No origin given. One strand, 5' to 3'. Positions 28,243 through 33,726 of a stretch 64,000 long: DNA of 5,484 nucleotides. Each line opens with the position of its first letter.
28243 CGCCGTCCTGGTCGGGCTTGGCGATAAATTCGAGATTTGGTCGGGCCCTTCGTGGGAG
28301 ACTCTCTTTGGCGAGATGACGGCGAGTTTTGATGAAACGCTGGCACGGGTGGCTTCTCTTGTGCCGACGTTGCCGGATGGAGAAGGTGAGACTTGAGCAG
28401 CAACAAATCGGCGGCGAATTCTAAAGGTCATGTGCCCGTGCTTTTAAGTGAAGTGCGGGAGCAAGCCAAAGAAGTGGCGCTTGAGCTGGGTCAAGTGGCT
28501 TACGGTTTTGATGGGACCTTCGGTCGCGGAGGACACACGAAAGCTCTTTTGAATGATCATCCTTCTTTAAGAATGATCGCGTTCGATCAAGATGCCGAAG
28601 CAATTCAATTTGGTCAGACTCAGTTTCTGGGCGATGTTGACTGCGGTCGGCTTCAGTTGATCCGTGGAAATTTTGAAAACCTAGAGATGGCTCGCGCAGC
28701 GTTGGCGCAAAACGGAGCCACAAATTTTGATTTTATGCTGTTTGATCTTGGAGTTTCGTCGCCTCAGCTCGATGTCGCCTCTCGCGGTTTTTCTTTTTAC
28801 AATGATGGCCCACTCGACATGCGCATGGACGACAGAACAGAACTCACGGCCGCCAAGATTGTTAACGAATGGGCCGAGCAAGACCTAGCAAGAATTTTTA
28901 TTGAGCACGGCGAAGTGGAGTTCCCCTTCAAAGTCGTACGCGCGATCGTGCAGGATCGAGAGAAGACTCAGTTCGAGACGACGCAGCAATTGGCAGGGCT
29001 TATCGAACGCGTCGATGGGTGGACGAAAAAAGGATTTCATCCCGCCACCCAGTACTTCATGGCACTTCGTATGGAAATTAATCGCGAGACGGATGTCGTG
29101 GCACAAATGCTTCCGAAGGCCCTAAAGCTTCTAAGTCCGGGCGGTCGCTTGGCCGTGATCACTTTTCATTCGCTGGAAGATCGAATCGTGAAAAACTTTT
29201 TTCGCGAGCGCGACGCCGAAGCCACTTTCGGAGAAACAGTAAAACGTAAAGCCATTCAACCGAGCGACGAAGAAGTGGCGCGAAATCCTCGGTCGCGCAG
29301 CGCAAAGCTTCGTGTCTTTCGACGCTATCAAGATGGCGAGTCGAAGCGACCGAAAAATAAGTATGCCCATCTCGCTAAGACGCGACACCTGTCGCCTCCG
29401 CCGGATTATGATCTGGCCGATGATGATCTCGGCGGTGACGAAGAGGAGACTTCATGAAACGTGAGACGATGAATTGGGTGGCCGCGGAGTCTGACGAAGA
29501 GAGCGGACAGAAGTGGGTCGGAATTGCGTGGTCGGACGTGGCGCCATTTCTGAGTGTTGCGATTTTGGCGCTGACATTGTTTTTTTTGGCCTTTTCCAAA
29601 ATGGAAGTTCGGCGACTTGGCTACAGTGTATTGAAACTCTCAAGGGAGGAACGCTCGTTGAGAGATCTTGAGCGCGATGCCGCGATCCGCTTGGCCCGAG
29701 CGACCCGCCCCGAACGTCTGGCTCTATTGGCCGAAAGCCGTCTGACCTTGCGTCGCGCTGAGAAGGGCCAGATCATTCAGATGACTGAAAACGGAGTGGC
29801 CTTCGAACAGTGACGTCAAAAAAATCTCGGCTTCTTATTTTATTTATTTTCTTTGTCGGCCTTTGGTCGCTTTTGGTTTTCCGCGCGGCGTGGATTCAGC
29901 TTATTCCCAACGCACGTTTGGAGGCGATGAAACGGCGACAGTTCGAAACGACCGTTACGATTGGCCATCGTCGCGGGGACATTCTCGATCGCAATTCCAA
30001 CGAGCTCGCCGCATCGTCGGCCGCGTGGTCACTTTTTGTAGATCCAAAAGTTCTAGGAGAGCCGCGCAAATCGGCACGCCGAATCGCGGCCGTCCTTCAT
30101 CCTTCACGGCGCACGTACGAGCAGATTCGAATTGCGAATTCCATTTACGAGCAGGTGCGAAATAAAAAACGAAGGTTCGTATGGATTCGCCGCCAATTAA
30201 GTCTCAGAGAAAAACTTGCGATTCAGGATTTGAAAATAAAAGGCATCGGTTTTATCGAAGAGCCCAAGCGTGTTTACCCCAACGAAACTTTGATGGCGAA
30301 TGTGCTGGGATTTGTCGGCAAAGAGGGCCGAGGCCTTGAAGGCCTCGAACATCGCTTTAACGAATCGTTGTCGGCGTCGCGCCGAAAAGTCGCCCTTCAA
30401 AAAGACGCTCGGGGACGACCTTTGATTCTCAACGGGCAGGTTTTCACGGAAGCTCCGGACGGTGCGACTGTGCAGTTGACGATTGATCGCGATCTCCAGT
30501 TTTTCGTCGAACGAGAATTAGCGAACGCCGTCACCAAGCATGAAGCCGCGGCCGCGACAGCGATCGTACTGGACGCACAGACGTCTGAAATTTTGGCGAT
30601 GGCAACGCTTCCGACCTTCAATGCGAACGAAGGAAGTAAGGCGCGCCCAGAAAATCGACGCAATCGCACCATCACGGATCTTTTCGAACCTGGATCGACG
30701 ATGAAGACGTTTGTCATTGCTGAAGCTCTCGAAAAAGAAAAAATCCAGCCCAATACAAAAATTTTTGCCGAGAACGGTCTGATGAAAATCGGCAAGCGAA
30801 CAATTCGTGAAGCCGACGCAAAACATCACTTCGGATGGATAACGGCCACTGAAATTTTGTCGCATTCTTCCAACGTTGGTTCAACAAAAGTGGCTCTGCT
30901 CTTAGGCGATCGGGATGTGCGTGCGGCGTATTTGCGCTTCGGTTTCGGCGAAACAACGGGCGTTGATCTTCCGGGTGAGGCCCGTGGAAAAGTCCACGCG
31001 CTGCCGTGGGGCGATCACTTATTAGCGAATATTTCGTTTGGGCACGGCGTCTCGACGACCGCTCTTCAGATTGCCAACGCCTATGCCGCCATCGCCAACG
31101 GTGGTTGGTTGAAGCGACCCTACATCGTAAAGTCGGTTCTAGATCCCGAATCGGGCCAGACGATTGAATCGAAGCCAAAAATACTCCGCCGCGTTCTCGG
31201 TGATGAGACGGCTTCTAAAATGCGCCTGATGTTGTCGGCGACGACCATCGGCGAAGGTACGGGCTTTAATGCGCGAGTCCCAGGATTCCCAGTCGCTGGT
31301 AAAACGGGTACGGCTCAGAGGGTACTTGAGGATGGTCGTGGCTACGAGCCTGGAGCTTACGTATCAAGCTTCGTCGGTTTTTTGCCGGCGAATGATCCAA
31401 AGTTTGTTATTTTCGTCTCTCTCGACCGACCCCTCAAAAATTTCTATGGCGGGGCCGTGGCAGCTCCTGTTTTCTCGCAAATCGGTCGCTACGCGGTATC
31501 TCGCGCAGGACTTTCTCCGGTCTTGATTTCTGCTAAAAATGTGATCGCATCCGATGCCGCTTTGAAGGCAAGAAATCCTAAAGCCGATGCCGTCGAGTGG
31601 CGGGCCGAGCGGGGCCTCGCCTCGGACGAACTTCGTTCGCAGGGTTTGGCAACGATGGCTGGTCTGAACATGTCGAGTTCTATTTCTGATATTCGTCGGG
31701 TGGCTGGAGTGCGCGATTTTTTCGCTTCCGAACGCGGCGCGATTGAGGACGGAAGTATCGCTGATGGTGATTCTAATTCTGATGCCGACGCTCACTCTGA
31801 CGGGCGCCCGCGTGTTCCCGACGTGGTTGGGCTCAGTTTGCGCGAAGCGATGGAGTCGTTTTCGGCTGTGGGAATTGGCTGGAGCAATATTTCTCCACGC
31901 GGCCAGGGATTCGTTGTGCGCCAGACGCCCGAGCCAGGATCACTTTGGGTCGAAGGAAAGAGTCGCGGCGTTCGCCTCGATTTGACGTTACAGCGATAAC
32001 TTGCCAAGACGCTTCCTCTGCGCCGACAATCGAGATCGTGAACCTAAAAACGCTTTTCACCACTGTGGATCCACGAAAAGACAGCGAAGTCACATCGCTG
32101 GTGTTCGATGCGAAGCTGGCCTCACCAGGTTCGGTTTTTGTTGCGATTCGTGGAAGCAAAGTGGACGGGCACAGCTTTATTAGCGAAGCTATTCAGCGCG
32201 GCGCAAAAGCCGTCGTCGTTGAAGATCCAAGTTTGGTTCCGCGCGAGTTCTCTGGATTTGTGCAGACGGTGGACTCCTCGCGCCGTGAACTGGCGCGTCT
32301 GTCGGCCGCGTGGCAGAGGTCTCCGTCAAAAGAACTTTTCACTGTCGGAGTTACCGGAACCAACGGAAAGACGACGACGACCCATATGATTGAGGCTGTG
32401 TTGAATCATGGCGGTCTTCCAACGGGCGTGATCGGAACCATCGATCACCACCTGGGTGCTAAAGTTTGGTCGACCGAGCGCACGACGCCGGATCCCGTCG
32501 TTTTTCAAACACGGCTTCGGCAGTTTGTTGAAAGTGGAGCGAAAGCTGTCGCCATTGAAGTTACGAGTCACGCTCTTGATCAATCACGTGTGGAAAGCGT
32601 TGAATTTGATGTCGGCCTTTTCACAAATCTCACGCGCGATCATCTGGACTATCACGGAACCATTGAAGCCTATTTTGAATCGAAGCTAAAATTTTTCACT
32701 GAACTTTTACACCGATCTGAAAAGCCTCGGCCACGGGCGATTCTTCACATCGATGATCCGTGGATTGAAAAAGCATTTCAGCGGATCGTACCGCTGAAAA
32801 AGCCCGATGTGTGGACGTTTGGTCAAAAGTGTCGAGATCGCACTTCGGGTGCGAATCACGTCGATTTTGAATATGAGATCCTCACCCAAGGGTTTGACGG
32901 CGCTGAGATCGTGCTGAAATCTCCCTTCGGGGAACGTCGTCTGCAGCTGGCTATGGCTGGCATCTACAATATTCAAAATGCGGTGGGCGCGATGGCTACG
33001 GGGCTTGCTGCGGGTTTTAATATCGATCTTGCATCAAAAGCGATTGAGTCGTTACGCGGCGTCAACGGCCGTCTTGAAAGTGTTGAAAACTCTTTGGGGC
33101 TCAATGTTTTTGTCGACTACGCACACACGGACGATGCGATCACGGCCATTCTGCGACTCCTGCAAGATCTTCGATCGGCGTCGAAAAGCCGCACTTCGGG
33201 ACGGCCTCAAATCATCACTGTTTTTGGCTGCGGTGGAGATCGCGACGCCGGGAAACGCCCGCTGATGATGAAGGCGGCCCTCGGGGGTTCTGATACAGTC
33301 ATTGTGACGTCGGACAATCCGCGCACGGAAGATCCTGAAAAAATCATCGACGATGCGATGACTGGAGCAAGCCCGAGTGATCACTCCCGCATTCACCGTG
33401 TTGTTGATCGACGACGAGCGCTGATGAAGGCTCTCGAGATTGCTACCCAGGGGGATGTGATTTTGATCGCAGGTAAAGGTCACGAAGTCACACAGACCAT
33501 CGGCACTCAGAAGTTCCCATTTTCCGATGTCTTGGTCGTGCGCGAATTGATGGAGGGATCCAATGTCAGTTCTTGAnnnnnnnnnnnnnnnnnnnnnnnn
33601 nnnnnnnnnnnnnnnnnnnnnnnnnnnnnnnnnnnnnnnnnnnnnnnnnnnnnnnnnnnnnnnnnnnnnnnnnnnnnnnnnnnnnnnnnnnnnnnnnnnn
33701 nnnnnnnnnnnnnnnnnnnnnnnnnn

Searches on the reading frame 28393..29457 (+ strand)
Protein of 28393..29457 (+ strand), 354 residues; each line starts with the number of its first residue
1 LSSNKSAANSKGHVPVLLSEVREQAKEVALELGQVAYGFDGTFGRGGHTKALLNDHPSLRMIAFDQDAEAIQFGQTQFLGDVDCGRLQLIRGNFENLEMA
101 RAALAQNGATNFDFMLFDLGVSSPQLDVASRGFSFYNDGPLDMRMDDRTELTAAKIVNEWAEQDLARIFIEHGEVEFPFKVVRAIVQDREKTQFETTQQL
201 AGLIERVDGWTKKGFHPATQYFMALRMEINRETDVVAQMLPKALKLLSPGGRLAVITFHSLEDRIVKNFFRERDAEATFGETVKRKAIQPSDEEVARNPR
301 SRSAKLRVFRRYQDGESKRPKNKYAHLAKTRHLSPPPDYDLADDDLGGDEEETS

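Call 73: search_protein_families(library=pfam, proteins=[window:28393-29457:+], max_evalue=0.00001)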
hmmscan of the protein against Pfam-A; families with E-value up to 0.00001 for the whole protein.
window:28393-29457:+ (354 aa): 1 family
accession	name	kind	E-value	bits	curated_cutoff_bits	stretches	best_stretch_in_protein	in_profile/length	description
PF01795.25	Methyltransf_5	-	6.6e-90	302.1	27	1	12-311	3-308/309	MraW methylase family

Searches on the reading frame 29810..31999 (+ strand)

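Call 73: search_protein_families(library=pfam, proteins=[window:29810-31999:+], max_evalue=0.00001)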
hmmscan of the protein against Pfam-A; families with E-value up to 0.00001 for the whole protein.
window:29810-31999:+ (729 aa): 3 families
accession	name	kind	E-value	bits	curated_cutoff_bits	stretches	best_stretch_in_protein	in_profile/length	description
PF00905.27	Transpeptidase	-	3.6e-69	233.7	22.1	1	250-558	2-297/299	Penicillin binding protein transpeptidase domain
PF03717.20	PBP_dimer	-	1.2e-16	62.1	24.4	1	54-204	5-175/180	Penicillin-binding Protein dimerisation domain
PF03793.24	PASTA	-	5.9e-07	29.8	23.2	1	668-711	2-50/64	PASTA domain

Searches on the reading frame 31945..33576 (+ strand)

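Call 73: search_protein_families(library=pfam, proteins=[window:31945-33576:+], max_evalue=0.00001)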
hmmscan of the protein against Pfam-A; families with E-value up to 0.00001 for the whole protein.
window:31945-33576:+ (543 aa): 3 families
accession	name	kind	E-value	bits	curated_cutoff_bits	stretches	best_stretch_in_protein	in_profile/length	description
PF08245.18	Mur_ligase_M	-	1.2e-47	162.9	24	1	136-352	1-199/200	Mur ligase middle domain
PF02875.26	Mur_ligase_C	-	1.8e-26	93.9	28.4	1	375-512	1-127/127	Mur ligase, glutamate ligase domain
PF01225.30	Mur_ligase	-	6.1e-09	36.6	21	1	52-98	5-56/95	Mur ligase family, catalytic domain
